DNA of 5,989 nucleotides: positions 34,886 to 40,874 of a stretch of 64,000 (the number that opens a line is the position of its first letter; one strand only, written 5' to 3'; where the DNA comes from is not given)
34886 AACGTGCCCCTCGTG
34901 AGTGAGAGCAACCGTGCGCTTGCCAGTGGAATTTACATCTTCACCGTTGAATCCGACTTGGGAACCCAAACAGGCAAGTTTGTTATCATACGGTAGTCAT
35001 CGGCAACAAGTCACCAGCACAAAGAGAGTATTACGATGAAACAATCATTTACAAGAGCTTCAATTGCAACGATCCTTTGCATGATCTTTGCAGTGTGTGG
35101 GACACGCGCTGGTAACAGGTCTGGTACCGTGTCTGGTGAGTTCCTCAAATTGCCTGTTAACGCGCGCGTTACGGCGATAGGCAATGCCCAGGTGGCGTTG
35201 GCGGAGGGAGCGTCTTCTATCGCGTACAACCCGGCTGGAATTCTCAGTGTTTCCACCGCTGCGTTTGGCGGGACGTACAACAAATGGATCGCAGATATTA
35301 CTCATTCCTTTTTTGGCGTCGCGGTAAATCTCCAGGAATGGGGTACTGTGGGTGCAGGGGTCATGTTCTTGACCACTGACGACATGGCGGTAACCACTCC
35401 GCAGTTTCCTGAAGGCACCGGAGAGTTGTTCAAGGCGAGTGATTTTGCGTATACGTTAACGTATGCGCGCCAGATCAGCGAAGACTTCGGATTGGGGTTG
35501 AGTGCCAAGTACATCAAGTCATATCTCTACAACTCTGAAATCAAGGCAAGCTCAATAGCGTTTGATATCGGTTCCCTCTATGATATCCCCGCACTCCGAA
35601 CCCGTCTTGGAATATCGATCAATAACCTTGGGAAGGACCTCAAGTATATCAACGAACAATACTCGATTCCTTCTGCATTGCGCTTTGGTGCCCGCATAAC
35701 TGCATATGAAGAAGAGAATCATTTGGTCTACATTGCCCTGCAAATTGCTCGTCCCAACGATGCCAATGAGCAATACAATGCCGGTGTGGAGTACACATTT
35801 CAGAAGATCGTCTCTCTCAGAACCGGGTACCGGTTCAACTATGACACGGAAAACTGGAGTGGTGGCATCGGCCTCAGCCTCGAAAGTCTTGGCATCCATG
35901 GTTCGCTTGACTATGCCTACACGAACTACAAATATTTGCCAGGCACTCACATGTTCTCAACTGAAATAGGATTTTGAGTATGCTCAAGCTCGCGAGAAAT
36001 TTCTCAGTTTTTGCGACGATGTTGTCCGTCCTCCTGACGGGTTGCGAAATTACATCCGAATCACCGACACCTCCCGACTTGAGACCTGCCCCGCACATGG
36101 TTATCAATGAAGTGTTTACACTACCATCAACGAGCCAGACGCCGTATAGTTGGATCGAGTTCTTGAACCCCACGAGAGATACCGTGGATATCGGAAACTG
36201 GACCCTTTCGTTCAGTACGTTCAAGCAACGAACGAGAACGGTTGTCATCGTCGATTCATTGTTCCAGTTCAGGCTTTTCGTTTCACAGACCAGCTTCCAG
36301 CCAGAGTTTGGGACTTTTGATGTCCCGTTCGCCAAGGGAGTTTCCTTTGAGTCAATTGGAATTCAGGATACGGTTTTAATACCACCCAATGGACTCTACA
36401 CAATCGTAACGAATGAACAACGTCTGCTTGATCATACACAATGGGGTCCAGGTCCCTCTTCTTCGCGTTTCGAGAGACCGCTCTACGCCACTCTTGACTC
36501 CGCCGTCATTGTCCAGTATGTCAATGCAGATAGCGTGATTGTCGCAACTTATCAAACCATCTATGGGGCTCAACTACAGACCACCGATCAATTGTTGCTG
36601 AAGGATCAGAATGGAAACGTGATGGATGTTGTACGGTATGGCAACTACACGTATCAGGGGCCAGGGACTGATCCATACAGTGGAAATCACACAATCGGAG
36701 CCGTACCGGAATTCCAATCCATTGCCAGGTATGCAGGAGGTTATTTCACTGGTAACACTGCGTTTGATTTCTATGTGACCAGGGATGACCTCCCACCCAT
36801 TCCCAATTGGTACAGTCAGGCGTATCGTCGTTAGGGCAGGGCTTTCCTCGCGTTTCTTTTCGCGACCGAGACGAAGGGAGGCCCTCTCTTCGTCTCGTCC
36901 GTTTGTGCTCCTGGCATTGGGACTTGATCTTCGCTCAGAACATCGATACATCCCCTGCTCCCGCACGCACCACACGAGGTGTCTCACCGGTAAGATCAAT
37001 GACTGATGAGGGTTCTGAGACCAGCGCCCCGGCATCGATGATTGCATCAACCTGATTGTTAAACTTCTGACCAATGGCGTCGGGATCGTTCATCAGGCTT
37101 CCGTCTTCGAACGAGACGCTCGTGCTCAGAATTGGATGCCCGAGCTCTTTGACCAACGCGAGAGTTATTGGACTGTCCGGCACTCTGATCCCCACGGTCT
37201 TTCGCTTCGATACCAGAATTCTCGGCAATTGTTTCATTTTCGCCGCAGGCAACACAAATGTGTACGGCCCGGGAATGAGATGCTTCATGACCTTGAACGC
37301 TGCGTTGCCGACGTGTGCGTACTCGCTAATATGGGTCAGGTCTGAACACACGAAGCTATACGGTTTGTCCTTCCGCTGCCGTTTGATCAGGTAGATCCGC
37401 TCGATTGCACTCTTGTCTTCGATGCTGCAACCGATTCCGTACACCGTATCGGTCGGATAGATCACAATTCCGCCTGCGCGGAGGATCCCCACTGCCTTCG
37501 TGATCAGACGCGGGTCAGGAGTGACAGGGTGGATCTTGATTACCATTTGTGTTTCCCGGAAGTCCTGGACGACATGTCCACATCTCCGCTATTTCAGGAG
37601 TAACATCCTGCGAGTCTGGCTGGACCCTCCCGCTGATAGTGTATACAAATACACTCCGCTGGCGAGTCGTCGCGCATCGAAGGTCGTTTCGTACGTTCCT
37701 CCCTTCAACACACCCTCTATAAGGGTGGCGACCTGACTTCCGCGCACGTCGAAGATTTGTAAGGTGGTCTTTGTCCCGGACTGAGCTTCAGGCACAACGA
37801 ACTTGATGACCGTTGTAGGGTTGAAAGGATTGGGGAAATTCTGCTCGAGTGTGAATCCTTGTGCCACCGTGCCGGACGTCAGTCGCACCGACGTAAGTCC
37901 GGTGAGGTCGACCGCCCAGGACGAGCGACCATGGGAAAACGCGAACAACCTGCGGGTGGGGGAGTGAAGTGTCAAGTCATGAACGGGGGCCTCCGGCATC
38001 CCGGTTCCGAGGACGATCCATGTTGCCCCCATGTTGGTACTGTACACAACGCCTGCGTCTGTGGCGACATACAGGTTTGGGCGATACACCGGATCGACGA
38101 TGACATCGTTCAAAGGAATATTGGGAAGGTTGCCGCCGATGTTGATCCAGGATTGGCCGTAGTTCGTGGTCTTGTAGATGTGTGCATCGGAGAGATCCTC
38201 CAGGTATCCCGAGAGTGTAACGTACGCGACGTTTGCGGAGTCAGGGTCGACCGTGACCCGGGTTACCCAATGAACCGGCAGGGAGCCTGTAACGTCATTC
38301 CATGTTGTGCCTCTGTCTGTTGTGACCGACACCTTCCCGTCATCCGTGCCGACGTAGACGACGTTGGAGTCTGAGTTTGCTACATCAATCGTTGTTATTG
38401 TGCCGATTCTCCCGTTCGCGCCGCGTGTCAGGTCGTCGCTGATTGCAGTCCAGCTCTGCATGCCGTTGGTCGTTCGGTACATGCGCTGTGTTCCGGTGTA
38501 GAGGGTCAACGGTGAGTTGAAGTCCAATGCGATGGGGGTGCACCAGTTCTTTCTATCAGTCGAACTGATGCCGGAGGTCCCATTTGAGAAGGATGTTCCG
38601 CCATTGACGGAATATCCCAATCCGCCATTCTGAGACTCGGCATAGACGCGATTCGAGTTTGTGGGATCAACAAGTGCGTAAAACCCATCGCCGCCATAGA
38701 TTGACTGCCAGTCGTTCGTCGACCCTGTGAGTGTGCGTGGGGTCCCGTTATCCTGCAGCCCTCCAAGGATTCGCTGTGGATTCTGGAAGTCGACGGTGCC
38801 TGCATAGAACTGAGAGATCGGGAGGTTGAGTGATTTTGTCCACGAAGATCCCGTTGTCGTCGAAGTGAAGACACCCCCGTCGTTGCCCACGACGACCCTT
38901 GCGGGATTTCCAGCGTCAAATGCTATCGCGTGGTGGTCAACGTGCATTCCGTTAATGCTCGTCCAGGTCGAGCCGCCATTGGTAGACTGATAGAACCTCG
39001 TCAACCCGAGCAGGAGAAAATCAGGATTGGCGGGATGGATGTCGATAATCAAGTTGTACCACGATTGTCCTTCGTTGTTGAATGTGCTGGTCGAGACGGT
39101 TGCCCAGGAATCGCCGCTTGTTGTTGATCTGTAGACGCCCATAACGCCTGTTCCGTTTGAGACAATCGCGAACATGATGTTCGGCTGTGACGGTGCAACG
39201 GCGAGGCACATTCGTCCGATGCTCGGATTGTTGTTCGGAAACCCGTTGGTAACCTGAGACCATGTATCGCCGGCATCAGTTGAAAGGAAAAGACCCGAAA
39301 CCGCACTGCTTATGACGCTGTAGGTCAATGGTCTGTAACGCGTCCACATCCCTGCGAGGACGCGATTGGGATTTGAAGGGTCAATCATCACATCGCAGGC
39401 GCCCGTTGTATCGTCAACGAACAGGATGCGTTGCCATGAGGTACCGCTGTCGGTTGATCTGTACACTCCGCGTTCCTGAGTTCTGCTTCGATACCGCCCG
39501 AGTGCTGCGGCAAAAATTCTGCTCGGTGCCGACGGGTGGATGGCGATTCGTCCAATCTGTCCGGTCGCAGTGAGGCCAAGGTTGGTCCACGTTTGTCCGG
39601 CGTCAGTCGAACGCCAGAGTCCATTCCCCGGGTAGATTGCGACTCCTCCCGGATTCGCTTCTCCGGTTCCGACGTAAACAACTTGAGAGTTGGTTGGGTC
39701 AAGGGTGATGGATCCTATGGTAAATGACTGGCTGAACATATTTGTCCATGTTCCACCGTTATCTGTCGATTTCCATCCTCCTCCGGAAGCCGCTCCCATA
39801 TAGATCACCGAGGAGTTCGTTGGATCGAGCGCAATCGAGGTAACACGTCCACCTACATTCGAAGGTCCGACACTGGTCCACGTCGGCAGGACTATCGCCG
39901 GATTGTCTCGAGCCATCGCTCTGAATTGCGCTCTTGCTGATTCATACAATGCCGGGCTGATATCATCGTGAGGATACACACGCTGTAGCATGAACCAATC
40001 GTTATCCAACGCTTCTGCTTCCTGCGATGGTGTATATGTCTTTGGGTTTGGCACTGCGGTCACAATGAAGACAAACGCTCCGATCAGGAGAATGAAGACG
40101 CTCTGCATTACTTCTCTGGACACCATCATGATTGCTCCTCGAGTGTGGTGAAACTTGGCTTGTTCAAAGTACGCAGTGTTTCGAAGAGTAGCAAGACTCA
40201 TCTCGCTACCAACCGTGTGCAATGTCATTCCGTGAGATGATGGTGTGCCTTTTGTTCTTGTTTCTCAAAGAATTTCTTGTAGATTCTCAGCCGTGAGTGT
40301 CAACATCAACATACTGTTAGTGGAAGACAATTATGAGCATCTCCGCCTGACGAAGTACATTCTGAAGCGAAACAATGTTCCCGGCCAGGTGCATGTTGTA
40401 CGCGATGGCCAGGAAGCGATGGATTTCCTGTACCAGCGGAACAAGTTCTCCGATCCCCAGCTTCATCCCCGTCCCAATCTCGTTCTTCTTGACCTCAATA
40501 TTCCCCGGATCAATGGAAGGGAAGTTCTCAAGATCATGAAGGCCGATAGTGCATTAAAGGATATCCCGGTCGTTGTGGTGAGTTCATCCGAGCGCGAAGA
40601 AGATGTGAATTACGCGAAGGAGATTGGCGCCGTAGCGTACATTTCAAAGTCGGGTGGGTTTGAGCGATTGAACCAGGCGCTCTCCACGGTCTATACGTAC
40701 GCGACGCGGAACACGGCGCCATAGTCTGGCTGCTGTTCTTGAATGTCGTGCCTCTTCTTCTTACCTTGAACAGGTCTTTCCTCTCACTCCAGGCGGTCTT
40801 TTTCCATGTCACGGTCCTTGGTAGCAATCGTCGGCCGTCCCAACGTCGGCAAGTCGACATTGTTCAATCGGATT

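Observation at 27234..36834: Compact six-gene operon encoding only exported/outer-membrane proteins, candidate uncharacterised TonB-dependent surface system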

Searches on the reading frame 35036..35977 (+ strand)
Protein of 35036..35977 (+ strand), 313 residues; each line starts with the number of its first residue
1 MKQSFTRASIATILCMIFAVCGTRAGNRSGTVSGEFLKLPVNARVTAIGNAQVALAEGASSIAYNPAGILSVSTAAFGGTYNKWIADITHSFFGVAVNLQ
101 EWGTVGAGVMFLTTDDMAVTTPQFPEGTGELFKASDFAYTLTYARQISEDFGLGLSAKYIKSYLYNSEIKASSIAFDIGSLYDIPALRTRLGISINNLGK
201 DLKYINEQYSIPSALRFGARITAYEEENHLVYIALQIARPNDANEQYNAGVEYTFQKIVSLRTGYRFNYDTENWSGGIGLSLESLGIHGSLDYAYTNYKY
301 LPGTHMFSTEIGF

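Call 6: search_protein_families(library=pfam, proteins=[window:35036-35977:+], max_evalue=0.1)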
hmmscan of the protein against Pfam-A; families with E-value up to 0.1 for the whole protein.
window:35036-35977:+ (313 aa): 5 families
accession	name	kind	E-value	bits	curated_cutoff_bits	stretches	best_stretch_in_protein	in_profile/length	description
PF19572.5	PorV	-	5.7e-10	39.6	27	1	27-228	6-224/243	Type IX secretion system protein PorV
PF03349.22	Toluene_X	-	0.0001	21.3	29.7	1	52-175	30-132/421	Outer membrane protein transport protein (OMPP1/FadL/TodX)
PF03687.19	UPF0164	-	0.061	12.6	21.4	0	24-117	31-124/325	Uncharacterised protein family (UPF0164)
PF07437.17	YfaZ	-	0.08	13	23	0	242-267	129-154/180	YfaZ precursor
PF21295.2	Bact_transglu_N_2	-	0.086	13.6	27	0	193-258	21-84/101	Bacterial transglutaminase, N-terminal domain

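Call 7: search_protein_families(library=ncbifam, proteins=[window:35036-35977:+], max_evalue=0.1)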
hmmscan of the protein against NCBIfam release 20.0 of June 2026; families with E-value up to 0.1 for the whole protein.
window:35036-35977:+ (313 aa): 6 families
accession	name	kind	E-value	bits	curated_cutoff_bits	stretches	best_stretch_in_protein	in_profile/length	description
NF033709.1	PorV_fam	subfamily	1e-56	192.9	90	1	34-311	4-324/326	PorV/PorQ family protein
NF033711.1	T9SS_PorQ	equivalog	7.9e-29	100.7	220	1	12-219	6-209/335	type IX secretion system protein PorQ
NF033710.1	T9SS_OM_PorV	equivalog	7.9e-24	84.5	250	1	20-236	12-244/367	type IX secretion system outer membrane channel protein PorV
NF052325.1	PorVQ2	equivalog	8.7e-16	57.8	325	1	15-163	8-166/354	putative type IX sorting system protein PorV2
TIGR03519.1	T9SS_PorP_fam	subfamily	0.00058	19.4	90.55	1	165-311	148-290/292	PorP/SprF family type IX secretion system membrane protein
NF050080.1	pilus_FilD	exception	0.065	11.5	970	0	38-72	24-58/549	putative pilus system OmpP1/FadL family transporter FilD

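Call 75: find_homologous_proteins(query=window:35036-35977:+, max_evalue=1e-20)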
Query window:35036-35977:+ (313 aa): 574 proteins with E <= 1e-20 among 2695 candidates; the best 120 are listed.
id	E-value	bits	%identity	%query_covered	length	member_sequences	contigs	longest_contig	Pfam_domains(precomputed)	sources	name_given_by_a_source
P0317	8.9e-194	661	100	95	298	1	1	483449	PF19572.6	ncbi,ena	-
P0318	1.4e-193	660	95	100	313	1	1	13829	PF19572.6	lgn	-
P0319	2.9e-171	587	87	95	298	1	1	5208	PF03349.23,PF19572.6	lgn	-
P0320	1.1e-169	582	83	99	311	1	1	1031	PF19572.6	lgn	-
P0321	1.0e-157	542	78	100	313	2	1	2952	PF19572.6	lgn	-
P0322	1.7e-157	542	77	100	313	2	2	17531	PF03349.23,PF19572.6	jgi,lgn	jgi:hypothetical protein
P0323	2.4e-151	521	76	96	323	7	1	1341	PF19572.6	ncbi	-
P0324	2.6e-151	521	71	100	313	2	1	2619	PF19572.6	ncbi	-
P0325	1.7e-150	519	73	100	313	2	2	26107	PF19572.6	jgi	jgi:hypothetical protein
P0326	2.4e-150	518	71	100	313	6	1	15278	PF19572.6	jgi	jgi:Type IX secretion system protein PorV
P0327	2.7e-150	518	73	99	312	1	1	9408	PF19572.6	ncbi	-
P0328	4.0e-150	517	78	92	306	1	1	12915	PF11751.15,PF19572.6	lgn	-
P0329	3.3e-149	514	74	96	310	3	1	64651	PF19572.6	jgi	-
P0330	6.2e-149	513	74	96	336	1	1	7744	PF19572.6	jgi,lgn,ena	-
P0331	7.6e-149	513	78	92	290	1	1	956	PF11751.15,PF19572.6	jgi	jgi:hypothetical protein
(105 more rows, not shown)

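Call 102: search_solved_structures(query=window:35036-35977:+, max_evalue=0.01)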
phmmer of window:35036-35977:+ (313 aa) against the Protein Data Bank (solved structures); distinct sequences matched with E-value up to 0.01: 1.
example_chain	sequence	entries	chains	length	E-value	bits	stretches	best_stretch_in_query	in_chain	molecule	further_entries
6h3i_F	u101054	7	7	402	3.5e-06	29.9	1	13-236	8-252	PorV | Type IX secretion system protein PorV domain-containing protein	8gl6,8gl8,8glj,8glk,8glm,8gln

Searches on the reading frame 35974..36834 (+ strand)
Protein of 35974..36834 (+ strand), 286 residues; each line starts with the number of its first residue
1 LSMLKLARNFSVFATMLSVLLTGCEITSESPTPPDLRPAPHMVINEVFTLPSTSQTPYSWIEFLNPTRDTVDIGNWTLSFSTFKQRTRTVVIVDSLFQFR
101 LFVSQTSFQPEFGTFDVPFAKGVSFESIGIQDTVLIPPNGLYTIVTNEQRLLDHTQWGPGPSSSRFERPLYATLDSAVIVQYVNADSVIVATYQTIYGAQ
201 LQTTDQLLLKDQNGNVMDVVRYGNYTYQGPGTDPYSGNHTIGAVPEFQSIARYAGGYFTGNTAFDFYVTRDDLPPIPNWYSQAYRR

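Call 6: search_protein_families(library=pfam, proteins=[window:35974-36834:+], max_evalue=0.1)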
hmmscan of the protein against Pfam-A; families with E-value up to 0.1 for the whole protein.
window:35974-36834:+ (286 aa): 1 family
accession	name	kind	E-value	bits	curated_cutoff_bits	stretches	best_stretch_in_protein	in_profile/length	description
PF00932.25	LTD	-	4.5e-10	40.3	34.3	1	40-223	6-108/109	Lamin Tail Domain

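Call 7: search_protein_families(library=ncbifam, proteins=[window:35974-36834:+], max_evalue=0.1)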
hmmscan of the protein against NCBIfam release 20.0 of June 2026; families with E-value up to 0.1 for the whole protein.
window:35974-36834:+ (286 aa): 1 family
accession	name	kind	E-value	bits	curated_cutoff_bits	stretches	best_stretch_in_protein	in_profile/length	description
NF010921.0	PRK14341.1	equivalog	0.0027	17.2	230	1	178-231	40-93/230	lipoyl(octanoyl) transferase LipB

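Call 80: search_solved_structures(query=A5, max_evalue=1)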
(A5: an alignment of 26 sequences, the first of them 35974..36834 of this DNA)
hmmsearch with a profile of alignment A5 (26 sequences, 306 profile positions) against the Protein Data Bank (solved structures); distinct sequences matched with E-value up to 1: 0.

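Call 82: search_protein_families(library=pfam, alignment_id=A5, max_evalue=0.01)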
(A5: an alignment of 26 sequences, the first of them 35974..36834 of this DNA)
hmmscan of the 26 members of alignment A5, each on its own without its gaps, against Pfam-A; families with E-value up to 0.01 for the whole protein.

A. member 1, window:35974-36834:+ (286 aa): 1 family
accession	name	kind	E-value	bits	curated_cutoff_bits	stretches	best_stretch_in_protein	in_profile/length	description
PF00932.25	LTD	-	4.5e-10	40.3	34.3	1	40-223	6-108/109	Lamin Tail Domain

B. families by the number of members that match (of 26 scanned): 5 families
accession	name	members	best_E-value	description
PF00932.25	LTD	19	9.5e-12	Lamin Tail Domain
PF14870.12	PSII_BNR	10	4.9e-28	Photosynthesis system II assembly factor YCF48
PF15902.12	Sortilin-Vps10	8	5.9e-09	Sortilin, neurotensin receptor 3,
PF19755.4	DUF6242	3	6.6e-06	Domain of unknown function (DUF6242)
PF02012.26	BNR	2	1e-07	BNR/Asp-box repeat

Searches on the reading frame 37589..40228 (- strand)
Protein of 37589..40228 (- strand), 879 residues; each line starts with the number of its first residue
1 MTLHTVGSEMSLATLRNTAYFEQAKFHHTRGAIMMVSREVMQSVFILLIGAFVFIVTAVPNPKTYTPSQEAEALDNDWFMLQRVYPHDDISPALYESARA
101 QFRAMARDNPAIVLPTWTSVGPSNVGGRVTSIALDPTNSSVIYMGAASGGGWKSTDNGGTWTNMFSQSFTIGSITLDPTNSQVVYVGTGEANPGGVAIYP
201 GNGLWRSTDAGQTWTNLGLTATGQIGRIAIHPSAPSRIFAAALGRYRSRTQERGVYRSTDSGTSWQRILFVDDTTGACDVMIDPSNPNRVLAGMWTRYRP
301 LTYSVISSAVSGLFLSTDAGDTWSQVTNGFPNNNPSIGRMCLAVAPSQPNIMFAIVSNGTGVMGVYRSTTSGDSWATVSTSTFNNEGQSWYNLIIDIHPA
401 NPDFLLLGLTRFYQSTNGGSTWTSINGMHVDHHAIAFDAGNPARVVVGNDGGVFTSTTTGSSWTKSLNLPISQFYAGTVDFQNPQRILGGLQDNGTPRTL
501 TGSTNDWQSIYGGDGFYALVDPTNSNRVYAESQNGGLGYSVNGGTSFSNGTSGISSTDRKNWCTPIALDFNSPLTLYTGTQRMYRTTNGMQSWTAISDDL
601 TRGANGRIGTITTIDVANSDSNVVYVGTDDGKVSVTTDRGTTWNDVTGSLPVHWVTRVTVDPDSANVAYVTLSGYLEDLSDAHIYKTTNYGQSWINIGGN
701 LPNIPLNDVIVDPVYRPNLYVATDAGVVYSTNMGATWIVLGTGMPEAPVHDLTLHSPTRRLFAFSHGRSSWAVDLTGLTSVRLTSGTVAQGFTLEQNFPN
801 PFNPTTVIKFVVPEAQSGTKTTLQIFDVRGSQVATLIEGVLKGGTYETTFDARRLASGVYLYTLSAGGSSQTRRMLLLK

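Call 48: search_protein_families(library=pfam, proteins=[window:37589-40228:-], max_evalue=0.001)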
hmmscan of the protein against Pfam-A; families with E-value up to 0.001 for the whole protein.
window:37589-40228:- (879 aa): 3 families
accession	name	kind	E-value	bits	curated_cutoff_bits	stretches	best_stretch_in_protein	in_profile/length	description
PF15902.12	Sortilin-Vps10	-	1.9e-30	106.5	33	2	204-328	3-114/446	Sortilin, neurotensin receptor 3,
PF18962.6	Por_Secre_tail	-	3.6e-07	30.8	27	1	798-875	2-73/75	Secretion system C-terminal sorting domain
PF13088.12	BNR_2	-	1.1e-05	25.3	31.4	1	205-380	85-253/277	BNR repeat-like domain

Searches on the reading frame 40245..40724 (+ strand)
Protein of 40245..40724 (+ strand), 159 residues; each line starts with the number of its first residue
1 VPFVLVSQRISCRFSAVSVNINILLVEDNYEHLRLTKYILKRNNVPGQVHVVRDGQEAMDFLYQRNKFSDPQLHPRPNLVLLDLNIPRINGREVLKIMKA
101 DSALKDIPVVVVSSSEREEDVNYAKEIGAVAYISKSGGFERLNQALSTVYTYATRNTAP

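Call 86: search_protein_families(library=pfam, proteins=[window:40245-40724:+], max_evalue=0.001)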
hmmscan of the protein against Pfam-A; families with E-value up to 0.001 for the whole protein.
window:40245-40724:+ (159 aa): 1 family
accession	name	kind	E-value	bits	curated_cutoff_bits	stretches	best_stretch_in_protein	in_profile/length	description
PF00072.30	Response_reg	-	1.2e-18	67.7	30.2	1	23-146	1-110/111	Response regulator receiver domain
